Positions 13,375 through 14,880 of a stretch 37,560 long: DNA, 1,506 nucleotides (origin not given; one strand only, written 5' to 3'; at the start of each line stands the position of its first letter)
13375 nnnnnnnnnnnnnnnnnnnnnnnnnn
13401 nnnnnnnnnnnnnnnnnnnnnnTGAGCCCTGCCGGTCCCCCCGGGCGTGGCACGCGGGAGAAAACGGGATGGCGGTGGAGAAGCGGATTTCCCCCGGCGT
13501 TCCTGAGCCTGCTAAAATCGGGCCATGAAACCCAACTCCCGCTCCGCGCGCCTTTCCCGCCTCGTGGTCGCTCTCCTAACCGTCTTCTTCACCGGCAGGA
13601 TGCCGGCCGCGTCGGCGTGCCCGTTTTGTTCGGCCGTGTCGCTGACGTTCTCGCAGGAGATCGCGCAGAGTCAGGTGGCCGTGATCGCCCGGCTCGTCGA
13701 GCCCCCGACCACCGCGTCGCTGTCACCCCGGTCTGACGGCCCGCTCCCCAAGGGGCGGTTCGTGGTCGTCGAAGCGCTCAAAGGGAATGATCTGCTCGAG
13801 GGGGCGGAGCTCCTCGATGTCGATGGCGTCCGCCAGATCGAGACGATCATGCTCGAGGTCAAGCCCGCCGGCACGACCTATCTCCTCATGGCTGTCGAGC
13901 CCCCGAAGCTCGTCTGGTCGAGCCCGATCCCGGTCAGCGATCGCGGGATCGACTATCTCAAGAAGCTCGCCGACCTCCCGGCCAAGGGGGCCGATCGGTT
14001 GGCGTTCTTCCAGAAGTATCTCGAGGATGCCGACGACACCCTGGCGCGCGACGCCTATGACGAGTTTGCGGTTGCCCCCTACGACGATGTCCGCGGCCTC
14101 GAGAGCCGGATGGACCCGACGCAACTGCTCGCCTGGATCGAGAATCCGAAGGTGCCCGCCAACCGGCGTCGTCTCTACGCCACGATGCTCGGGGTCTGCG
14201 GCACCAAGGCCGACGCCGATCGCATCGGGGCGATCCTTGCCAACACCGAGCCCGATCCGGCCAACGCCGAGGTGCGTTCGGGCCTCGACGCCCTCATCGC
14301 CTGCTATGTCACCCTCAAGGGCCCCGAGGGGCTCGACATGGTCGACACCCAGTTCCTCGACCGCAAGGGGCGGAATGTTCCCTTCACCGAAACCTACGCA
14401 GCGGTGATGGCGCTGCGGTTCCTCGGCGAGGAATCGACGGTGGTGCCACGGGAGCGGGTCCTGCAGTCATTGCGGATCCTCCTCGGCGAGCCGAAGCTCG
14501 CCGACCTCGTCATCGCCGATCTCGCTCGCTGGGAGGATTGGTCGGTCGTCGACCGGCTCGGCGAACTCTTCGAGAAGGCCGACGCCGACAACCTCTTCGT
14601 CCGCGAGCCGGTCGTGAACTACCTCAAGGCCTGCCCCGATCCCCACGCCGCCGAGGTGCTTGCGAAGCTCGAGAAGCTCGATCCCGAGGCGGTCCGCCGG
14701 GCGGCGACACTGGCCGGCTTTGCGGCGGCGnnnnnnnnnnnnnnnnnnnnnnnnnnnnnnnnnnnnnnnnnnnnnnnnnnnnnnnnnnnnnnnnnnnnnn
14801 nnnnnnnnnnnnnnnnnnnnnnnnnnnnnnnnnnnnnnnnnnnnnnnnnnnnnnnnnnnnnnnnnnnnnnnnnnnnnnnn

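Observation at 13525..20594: Two diverged paralogs whose predicted mature N-terminus begins with CPFC, encoded 4 kb apart in the same gene array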

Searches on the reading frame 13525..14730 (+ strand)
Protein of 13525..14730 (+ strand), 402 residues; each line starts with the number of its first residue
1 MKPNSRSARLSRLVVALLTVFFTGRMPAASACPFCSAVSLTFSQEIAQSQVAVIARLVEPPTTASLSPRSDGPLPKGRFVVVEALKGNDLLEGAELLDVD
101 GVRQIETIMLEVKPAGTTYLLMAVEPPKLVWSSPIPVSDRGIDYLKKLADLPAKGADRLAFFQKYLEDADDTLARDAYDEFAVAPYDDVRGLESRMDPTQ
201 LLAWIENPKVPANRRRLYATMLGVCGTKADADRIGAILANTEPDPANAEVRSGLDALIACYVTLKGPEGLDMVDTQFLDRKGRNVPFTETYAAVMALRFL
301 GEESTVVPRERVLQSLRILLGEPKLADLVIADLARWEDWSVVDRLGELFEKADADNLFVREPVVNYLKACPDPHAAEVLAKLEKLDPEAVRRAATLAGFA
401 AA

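Call 22: search_protein_representatives(alignment_id=A2)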
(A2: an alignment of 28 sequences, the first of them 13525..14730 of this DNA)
Query: 28 sequences, 386 profile positions. Proteins with E-value up to 0.001 (for the whole library): 2614; up to 1e-10: 1920; up to 1e-30: 1025. The best 150 are listed.
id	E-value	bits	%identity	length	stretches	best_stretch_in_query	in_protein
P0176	1.3e-142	492.0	-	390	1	11-383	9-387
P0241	1.1e-136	472.6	-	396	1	8-385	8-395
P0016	3.8e-130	451.0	-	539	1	1-384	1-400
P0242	4.9e-115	401.3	-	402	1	18-384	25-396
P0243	3.8e-113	395.0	-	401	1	14-384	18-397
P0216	2.7e-106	372.5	-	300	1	16-309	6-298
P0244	8.4e-98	344.5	-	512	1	11-378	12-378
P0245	1.5e-97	343.7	-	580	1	14-378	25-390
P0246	9.3e-97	341.1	-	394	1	8-380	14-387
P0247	4.8e-96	338.7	-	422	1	7-379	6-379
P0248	6.0e-96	338.4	-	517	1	14-378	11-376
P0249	6.1e-96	338.4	-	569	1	16-382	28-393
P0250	6.7e-95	335.0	-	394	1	11-379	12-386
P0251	9.6e-95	334.5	-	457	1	3-311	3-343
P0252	1.0e-94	334.4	-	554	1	15-378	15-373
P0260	1.5e-93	330.5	-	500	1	14-377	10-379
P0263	1.0e-92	327.8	-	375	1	15-379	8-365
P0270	3.1e-91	322.9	-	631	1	13-379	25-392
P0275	1.2e-90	321.0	-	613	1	26-377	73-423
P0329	5.7e-84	299.0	-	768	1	22-379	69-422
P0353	7.2e-82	292.1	-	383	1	14-380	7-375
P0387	1.6e-78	281.1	-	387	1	11-381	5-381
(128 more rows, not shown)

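Call 24: find_related_loci(query=A2, collection=genome_contigs, flank=10000)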
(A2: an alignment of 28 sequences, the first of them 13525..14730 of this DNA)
Query A2 (402 aa) in genome_contigs; peptide patterns used: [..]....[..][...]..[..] (x = any residue, [..] = any of these).
599 stretches matched a pattern (row limit reached: there are more); 506 encode a relative of the query (tblastn E <= 1e-3); the best 80 are kept; 80 distinct loci.
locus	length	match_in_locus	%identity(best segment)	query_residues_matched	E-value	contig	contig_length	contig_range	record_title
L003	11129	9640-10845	98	1-402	0e+0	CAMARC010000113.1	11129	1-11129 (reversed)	MAG: Candidatus Kuenenia stuttgartiensis isolate GH-07nov19-106 genome assembly, contig: GH-07nov19-C9435, whole genome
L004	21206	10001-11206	96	1-402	0e+0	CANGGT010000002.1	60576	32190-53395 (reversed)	MAG: Planctomycetaceae bacterium isolate Jr-28jun17-107 genome assembly, contig: Jr-28jun17-C619, whole genome shotgun s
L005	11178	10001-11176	97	1-388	0e+0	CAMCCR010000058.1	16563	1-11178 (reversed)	MAG: Candidatus Kuenenia stuttgartiensis isolate ZE-13nov19-118 genome assembly, contig: ZE-13nov19-C5141, whole genome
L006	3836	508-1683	95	1-392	0e+0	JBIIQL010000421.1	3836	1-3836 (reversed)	MAG: Pirellulales bacterium isolate ME2003-07-11_3300042290_group2_bin72 Rohwer_bin1678_scaffold_25861_c1, whole genome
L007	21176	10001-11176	95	1-392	0e+0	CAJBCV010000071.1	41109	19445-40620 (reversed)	MAG: uncultured Planctomycetaceae bacterium isolate Loc090907-1m_bin-358 genome assembly, contig: bin-358:071/573, whole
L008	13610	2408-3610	87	1-401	0e+0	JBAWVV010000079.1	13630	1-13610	MAG: Planctomycetia bacterium isolate ELA020 MAG020_79, whole genome shotgun sequence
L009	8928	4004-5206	87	1-401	0e+0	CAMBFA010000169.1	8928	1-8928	MAG: Candidatus Kuenenia stuttgartiensis isolate MoH-02may19-292 genome assembly, contig: MoH-02may19-C16528, whole geno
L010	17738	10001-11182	83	1-396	0e+0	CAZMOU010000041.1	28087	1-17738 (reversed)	MAG TPA_asm: uncultured Chitinophaga sp. isolate binchicken_co298_368 genome assembly, contig: NODE_2960_length_28087_co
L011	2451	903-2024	85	28-401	0e+0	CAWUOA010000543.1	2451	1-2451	MAG: uncultured Planctomycetaceae bacterium isolate SRR1522971_binner23_134_1705335398 genome assembly, contig: ERZ11848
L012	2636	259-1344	82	31-392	0e+0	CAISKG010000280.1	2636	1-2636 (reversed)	MAG: uncultured Planctomycetaceae bacterium isolate LaPlata_bin-3722 genome assembly, contig: bin-3722:280/646, whole ge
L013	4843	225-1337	81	31-402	0e+0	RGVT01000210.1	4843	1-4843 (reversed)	MAG: Planctomycetia bacterium isolate WB9_2_258 contig_100_209, whole genome shotgun sequence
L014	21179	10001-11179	75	5-401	0e+0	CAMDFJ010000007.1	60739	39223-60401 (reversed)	MAG: Candidatus Kuenenia stuttgartiensis isolate MsE-01oct19-48 genome assembly, contig: MsE-01oct19-C368, whole genome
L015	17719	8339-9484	78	17-399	0e+0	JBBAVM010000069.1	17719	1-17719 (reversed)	MAG: Pirellulales bacterium isolate EUL_323 ctg69-EUL_323, whole genome shotgun sequence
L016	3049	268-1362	80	31-396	0e+0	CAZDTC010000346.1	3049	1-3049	MAG TPA_asm: uncultured Candidatus Kuenenia sp. isolate SRP124364_co1_19 genome assembly, contig: NODE_43474_length_3049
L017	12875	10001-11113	78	31-402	0e+0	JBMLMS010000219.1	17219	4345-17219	MAG: Pirellulales bacterium isolate GLSM_20803 NODE_440_length_17219_cov_8.464460, whole genome shotgun sequence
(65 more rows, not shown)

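Call 28: find_encoding_contigs(protein=P0270, flank=10000, max_places=2)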
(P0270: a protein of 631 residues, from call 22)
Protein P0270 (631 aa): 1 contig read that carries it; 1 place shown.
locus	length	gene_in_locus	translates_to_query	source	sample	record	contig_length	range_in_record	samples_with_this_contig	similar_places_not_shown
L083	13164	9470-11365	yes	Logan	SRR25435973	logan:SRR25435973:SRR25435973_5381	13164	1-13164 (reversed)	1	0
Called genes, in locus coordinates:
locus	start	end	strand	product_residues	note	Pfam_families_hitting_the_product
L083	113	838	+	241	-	PF07587:PSD1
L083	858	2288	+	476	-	PF07394:DUF1501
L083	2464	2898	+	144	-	PF00582:Usp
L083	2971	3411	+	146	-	PF00582:Usp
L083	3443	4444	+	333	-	PF02254:TrkA_N, PF02080:TrkA_C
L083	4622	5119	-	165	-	-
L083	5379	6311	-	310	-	PF16881:LIAS_N (weak), PF04055:Radical_SAM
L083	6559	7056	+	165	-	PF01668:SmpB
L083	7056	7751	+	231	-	PF00005:ABC_tran, PF13304:AAA_21 (faint)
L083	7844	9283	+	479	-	PF12704:MacB_PCD, PF02687:FtsX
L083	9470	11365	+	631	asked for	PF13646:HEAT_2 (faint)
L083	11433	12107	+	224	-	PF11736:DUF3299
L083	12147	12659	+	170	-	PF11736:DUF3299 (weak)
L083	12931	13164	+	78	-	?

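Call 31: search_solved_structures(query=A2, max_evalue=10, show_alignments=2)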
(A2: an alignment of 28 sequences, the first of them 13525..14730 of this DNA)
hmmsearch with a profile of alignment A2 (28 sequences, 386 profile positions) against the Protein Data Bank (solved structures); distinct sequences matched with E-value up to 10: 0.
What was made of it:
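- On Thioredoxin superfamily (Grx/DsbA-type CxxC oxidoreductase): No PDB sequence hit (call 31).
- Tried and rejected: Solved structures by sequence: a profile search of all PDB sequences gave zero hits at E up to 10 (call 31).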

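Call 42: find_encoding_contigs(protein=P0246, flank=10000, max_places=2)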
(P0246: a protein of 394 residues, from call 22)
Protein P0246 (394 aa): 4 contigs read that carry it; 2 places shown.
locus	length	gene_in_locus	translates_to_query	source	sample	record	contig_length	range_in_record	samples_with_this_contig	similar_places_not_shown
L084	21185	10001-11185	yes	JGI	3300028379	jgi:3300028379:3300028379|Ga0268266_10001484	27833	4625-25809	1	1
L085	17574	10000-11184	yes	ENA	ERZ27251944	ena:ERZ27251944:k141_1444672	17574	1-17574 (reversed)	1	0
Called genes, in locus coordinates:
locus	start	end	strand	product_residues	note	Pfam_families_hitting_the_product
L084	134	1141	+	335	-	PF00579:tRNA-synt_1b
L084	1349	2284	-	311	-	PF16881:LIAS_N (weak), PF04055:Radical_SAM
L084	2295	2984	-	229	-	PF21948:LplA-B_cat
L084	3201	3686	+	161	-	PF01668:SmpB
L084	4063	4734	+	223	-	PF00005:ABC_tran, PF13304:AAA_21 (faint)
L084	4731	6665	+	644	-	PF12704:MacB_PCD, PF02687:FtsX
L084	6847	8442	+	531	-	-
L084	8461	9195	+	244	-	PF13828:DUF4190 (faint), PF11736:DUF3299 (weak)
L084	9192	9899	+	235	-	-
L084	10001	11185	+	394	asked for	-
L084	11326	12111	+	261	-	PF04468:PSP1, PF28472:PSP1_3rd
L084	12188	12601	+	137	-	-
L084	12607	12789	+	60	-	-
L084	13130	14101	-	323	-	PF02749:QRPTase_N, PF01729:QRPTase_C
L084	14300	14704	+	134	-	PF12836:HHH_3, PF14520:HHH_5 (faint), PF12826:HHH_2 (faint), PF14716:HHH_8 (faint), PF00633:HHH (faint)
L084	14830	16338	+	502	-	PF00324:AA_permease, PF13520:AA_permease_2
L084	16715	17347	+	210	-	PF00072:Response_reg, PF21476:PF0610-like_N (faint), PF00196:GerE, PF08281:Sigma70_r4_2 (weak)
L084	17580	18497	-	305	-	PF01180:DHO_dh, PF00977:His_biosynth (faint), PF03060:NMO (weak)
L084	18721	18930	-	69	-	PF19451:DUF5989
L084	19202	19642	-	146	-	PF19588:SxtJ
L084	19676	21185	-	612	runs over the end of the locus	PF02543:Carbam_trans_N, PF16861:Carbam_trans_C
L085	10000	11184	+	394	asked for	-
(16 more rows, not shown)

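Call 43: find_encoding_contigs(protein=P0250, flank=10000, max_places=2)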
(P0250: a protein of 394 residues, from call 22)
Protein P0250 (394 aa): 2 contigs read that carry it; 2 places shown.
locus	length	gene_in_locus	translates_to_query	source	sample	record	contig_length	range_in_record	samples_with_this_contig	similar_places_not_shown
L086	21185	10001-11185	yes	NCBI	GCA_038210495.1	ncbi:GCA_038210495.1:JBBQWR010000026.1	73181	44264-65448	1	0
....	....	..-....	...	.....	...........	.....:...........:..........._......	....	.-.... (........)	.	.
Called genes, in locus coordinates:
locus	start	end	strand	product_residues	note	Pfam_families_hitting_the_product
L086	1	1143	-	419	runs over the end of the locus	PF14306:PUA_2, PF01747:ATP-sulfurylase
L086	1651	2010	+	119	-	PF04480:DUF559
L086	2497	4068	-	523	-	PF07394:DUF1501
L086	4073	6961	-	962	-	PF07635:PSCyt1, PF07583:PSCyt2, PF07587:PSD1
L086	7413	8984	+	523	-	PF02142:MGS, PF01808:AICARFT_IMPCHas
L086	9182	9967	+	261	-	PF00218:IGPS, PF01070:FMN_dh (weak)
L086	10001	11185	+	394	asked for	-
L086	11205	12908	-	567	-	-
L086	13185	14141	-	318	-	PF00389:2-Hacid_dh, PF02826:2-Hacid_dh_C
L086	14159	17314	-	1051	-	PF00580:UvrD-helicase, PF13245:AAA_19 (faint), PF13361:UvrD_C, PF13538:UvrD_C_2 (faint)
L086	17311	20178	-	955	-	PF12705:PDDEXK_1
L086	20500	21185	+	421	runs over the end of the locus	-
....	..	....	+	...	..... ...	-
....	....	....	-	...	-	?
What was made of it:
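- One distant locus has a B-type gene on its own (L086, call 43).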

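Call 57: list_cluster_members(proteins=[P0244, P0247, P0252, P0260, P0275, P0329, P0246, P0263, P0353, P0387])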
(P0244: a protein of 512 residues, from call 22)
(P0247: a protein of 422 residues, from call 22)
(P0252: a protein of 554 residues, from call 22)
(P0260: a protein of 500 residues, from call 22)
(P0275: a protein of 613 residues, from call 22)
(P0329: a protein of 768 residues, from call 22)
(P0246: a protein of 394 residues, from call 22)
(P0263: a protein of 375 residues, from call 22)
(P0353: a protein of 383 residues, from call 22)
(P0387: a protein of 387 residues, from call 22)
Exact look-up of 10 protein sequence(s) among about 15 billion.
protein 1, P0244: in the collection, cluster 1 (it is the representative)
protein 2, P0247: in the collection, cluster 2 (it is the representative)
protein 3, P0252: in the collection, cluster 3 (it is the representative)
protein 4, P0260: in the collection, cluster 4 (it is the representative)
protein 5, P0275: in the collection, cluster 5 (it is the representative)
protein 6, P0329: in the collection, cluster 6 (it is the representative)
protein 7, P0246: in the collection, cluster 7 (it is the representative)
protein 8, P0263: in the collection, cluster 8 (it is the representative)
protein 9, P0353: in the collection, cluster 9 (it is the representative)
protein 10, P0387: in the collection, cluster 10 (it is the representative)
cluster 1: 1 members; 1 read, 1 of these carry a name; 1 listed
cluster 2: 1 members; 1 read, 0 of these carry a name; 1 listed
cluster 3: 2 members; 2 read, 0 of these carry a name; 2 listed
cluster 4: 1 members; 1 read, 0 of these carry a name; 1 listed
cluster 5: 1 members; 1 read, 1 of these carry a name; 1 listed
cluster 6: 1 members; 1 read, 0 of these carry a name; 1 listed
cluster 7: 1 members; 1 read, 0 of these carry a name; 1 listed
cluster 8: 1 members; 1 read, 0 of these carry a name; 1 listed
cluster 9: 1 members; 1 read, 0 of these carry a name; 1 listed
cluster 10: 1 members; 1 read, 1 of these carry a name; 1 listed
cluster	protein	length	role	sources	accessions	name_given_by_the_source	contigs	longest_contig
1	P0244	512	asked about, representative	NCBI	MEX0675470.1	MAG: hypothetical protein WD063_00245 [Pirellulales bacterium]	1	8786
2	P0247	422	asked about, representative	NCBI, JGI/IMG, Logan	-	-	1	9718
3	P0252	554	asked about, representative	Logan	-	-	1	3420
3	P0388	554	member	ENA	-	-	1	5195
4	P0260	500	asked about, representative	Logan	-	-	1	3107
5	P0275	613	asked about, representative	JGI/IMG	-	hypothetical protein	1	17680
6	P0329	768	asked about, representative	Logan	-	-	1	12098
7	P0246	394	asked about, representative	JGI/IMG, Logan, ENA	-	-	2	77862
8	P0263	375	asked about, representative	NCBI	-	-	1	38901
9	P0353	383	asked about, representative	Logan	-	-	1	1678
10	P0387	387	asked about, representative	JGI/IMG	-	hypothetical protein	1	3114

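Call 62: find_encoding_contigs(protein=P0263, flank=10000, max_places=1)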
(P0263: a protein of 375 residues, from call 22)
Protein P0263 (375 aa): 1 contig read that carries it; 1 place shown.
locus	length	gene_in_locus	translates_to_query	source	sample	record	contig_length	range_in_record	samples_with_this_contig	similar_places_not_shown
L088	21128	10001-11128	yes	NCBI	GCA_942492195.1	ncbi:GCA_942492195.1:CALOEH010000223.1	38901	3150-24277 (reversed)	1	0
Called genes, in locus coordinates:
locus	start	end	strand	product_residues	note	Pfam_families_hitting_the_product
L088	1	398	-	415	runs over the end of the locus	PF03033:Glyco_transf_28, PF04101:Glyco_tran_28_C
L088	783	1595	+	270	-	PF23023:Anti-Pycsar_Apyc1 (weak), PF00753:Lactamase_B (weak), PF12706:Lactamase_B_2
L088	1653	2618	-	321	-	PF13793:Pribosyltran_N, PF00156:Pribosyltran, PF14572:Pribosyl_synth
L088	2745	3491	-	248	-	PF00483:NTP_transferase, PF01128:IspD, PF02348:CTP_transf_3 (weak), PF12804:NTP_transf_3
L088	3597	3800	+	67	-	-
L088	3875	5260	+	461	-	PF13400:Tad, PF09977:Tad_C, PF00092:VWA, PF13519:VWA_2, PF13768:VWA_3 (weak)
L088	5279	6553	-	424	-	PF00034:Cytochrom_C (faint), PF13442:Cytochrome_CBB3 (faint)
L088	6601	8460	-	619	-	PF23500:DUF7133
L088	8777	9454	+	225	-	-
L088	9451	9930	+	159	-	PF11736:DUF3299 (weak)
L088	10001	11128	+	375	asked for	-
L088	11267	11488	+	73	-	PF09413:DUF2007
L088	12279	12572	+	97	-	PF06429:Flg_bbr_C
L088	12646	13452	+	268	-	PF00460:Flg_bb_rod, PF22692:LlgE_F_G_D1, PF06429:Flg_bbr_C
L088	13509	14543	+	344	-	PF08666:SAF, PF13144:ChapFlgA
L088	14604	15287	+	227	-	PF02107:FlgH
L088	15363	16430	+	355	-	PF02119:FlgI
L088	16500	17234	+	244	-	PF10135:Rod-binding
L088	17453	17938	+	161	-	PF05130:FlgN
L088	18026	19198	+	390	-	PF22638:FlgK_D1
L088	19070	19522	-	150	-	-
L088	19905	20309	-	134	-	-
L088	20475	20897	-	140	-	-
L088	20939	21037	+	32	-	-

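Call 63: find_encoding_contigs(protein=P0275, flank=10000, max_places=1)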
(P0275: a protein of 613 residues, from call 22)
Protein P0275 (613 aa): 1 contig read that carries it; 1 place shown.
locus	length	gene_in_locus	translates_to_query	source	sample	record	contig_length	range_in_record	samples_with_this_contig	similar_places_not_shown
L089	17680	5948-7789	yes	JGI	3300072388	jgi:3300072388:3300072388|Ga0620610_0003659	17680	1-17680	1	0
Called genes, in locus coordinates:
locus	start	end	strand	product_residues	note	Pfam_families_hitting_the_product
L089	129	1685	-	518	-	-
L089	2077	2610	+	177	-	PF01668:SmpB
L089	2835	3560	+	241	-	PF00005:ABC_tran, PF02463:SMC_N (faint)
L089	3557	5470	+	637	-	PF12704:MacB_PCD, PF02687:FtsX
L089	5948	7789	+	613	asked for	-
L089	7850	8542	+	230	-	-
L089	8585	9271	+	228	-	-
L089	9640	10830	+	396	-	PF11899:DUF3419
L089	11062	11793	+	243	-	PF13489:Methyltransf_23, PF01209:Ubie_methyltran, PF13847:Methyltransf_31, PF08241:Methyltransf_11, PF08242:Methyltransf_12, PF13649:Methyltransf_25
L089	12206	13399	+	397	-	-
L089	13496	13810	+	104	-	-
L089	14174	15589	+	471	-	PF04932:Wzy_C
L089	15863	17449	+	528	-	-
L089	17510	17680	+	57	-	?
